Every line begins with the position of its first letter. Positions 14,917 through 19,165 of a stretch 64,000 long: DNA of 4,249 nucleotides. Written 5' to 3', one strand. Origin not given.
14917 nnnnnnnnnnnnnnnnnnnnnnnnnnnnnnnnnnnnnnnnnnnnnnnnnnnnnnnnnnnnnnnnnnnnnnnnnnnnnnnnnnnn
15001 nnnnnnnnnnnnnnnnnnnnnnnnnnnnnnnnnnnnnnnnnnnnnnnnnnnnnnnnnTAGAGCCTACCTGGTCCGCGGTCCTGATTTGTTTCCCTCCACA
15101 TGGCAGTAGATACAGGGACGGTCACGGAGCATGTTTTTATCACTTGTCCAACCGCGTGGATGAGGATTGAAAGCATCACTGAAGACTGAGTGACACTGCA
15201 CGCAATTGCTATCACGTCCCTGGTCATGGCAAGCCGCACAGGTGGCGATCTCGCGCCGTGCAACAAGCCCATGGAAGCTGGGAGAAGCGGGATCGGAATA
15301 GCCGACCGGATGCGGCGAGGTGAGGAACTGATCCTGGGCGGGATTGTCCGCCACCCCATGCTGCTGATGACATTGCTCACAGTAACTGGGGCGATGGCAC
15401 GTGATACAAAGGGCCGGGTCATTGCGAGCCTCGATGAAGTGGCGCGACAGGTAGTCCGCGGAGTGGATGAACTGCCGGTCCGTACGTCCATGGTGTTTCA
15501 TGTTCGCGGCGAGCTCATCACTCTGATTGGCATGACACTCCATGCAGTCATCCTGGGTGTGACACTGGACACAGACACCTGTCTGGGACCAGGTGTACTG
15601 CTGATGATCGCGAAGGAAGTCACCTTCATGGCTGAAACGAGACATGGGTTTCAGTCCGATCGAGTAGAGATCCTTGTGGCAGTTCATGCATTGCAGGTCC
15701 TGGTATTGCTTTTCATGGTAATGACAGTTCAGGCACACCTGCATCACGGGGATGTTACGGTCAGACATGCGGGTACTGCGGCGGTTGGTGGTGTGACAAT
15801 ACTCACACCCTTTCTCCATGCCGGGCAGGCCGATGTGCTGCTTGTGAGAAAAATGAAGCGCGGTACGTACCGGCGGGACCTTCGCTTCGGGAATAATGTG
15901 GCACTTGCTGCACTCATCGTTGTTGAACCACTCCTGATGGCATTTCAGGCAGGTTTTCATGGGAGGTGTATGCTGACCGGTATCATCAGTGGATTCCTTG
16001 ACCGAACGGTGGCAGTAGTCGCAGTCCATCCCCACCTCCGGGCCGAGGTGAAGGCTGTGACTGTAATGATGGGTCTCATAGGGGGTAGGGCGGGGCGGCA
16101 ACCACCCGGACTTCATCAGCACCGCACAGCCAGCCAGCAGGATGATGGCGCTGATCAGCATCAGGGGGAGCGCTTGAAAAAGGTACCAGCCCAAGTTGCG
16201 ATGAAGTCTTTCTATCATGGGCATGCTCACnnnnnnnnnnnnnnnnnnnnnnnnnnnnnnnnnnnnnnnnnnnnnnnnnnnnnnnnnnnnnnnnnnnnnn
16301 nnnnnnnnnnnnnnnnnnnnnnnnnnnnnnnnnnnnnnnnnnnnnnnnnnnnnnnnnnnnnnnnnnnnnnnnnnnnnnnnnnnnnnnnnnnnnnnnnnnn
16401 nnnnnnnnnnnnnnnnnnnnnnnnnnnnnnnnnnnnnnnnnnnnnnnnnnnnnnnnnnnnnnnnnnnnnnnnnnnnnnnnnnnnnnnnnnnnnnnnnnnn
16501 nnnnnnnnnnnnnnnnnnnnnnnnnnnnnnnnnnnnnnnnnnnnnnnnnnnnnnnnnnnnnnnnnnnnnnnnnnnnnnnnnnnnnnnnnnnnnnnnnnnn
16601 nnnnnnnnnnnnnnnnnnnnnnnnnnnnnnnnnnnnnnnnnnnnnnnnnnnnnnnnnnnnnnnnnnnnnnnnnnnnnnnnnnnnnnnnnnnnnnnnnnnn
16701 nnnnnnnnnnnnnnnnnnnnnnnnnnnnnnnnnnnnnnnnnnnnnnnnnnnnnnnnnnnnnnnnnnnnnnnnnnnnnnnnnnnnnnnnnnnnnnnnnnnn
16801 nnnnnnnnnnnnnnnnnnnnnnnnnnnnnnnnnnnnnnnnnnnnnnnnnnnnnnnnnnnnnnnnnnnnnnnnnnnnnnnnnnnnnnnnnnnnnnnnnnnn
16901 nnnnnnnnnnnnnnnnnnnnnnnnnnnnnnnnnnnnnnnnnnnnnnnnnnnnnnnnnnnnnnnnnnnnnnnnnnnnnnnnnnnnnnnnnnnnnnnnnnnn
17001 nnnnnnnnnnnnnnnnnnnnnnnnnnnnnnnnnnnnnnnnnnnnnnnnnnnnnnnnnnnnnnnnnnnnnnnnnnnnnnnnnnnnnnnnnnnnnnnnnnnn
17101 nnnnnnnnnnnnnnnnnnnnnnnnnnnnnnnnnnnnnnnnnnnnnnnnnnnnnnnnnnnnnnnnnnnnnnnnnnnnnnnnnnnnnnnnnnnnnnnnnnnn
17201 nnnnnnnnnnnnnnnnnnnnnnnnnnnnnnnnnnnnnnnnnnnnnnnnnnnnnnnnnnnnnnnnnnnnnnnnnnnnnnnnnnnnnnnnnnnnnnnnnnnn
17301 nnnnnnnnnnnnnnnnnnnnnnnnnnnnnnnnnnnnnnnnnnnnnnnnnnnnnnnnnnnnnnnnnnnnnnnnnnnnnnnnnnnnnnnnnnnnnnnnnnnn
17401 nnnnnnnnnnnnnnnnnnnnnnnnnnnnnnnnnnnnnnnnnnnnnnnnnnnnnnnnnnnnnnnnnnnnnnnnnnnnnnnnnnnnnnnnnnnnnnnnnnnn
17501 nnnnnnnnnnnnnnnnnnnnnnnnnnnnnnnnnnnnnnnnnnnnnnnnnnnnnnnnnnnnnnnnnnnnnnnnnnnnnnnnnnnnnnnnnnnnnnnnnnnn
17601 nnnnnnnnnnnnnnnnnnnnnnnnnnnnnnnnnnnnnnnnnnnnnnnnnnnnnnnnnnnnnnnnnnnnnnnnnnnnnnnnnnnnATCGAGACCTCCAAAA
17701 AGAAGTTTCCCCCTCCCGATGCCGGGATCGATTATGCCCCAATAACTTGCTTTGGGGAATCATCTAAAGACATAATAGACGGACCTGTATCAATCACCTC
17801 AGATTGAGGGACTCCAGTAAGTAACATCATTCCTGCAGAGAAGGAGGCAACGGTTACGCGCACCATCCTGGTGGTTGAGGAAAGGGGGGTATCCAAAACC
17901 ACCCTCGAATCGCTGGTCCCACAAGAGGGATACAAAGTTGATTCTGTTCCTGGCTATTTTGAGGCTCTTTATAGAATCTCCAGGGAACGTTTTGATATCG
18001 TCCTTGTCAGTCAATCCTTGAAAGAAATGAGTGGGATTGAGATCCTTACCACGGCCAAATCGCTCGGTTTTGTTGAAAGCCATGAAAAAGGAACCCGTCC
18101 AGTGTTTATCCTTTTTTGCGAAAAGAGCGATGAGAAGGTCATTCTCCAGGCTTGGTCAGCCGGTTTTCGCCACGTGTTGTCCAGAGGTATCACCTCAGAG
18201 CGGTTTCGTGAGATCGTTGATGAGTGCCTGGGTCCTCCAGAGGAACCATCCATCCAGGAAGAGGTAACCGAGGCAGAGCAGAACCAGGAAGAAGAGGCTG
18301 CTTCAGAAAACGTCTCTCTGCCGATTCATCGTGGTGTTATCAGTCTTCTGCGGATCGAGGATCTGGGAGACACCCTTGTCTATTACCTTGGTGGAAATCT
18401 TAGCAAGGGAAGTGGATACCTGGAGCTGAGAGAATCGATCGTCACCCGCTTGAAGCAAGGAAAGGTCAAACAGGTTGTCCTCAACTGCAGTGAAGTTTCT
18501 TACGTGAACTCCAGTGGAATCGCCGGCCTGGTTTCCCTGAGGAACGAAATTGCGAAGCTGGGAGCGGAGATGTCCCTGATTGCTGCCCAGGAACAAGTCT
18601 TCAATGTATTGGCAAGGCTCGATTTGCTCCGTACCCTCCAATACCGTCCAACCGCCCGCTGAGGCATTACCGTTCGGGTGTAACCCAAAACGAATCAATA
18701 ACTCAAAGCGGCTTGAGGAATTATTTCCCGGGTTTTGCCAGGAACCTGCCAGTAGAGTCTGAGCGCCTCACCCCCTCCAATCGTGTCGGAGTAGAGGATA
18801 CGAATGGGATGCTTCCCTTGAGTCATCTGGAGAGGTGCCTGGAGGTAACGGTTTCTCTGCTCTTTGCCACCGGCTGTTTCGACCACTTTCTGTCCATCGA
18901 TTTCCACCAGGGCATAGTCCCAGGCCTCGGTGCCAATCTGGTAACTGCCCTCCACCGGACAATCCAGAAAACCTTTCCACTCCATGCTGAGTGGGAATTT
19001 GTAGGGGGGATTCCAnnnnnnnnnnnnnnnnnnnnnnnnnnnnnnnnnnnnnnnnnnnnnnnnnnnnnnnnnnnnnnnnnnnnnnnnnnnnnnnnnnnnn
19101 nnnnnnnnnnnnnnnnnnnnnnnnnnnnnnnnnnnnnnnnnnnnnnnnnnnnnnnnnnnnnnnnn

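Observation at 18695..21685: GT-C membrane glycosyltransferase fused to tandem PA14 domains with a coiled-coil insertion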

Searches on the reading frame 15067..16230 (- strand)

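Call 7: search_protein_families(library=pfam, proteins=[window:15067-16230:-], max_evalue=0.001)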
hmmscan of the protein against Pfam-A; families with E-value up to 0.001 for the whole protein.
window:15067-16230:- (388 aa): 3 families
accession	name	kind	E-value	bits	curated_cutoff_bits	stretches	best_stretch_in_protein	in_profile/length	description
PF14522.11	Cytochrome_C7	-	6.7e-12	45.5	24.8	1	126-186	2-67/67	Cytochrome c7 and related cytochrome c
PF22113.1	Mtrc-MtrF_II-IV_dom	-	1.2e-08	35.1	30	1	228-382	30-168/176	Outer membrane cytochrome MtrC/MtrF-like, domains II/IV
PF14537.11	Cytochrom_c3_2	-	1.4e-06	29.1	25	0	165-226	8-66/79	Cytochrome c3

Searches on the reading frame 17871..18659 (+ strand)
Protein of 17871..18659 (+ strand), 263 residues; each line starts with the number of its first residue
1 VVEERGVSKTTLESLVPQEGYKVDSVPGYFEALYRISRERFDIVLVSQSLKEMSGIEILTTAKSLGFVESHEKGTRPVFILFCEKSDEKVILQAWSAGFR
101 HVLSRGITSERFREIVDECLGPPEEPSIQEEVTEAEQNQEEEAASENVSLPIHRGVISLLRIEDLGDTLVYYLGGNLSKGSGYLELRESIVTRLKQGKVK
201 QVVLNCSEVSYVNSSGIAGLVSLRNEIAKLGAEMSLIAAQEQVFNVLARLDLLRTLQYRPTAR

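Call 7: search_protein_families(library=pfam, proteins=[window:17871-18659:+], max_evalue=0.001)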
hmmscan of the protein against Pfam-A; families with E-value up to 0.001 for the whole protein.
window:17871-18659:+ (263 aa): 3 families
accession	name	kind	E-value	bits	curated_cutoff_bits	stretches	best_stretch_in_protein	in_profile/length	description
PF01740.26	STAS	-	2.5e-13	50.1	22.6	1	165-260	7-101/106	STAS domain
PF00072.30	Response_reg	-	2e-07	31.6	30.2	1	2-116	4-110/111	Response regulator receiver domain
PF13466.11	STAS_2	-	1.3e-06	28.9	29.2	1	185-252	14-79/80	STAS domain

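Call 76: search_protein_families(library=ncbifam, proteins=[window:17871-18659:+], max_evalue=0.001)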
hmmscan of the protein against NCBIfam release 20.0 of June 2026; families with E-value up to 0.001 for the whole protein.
window:17871-18659:+ (263 aa): 6 families
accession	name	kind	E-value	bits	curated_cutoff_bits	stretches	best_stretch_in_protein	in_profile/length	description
TIGR00377.1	ant_ant_sig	superfamily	6.5e-10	38.9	53.45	1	185-261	29-105/108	anti-sigma factor antagonist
TIGR02886.1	spore_II_AA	equivalog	2.1e-08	34.1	114.75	1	162-257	3-97/106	anti-sigma F factor antagonist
TIGR02956.1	TMAO_torS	equivalog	8.2e-05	20.9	676.5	1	2-147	707-835/967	TMAO reductase system sensor histidine kinase/response regulator TorS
NF033618.0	mlaB_1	equivalog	0.00066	20.1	90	0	202-245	38-81/94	lipid asymmetry maintenance protein MlaB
NF052313.1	T9SS_RR_PorX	equivalog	0.00076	18.4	300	0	18-65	22-69/513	T9SS response regulator signal transducer PorX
NF008302.0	PRK11091.1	equivalog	0.00084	17.6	838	1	10-138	539-661/779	aerobic respiration two-component sensor histidine kinase ArcB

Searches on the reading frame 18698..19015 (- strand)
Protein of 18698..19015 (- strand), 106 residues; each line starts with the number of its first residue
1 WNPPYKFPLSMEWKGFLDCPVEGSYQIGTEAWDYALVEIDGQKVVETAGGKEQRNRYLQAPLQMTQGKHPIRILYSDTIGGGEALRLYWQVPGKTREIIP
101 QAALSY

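Call 9: search_protein_families(library=pfam, proteins=[window:18698-19015:-], max_evalue=10)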
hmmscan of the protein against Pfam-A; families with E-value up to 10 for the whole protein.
window:18698-19015:- (106 aa): 2 families
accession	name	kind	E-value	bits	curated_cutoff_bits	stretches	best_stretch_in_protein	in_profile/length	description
PF07691.17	PA14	-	8.8e-14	52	24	1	10-101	47-145/147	PA14 domain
PF10528.15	GLEYA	-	0.019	15.7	26.2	1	10-81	2-82/91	GLEYA domain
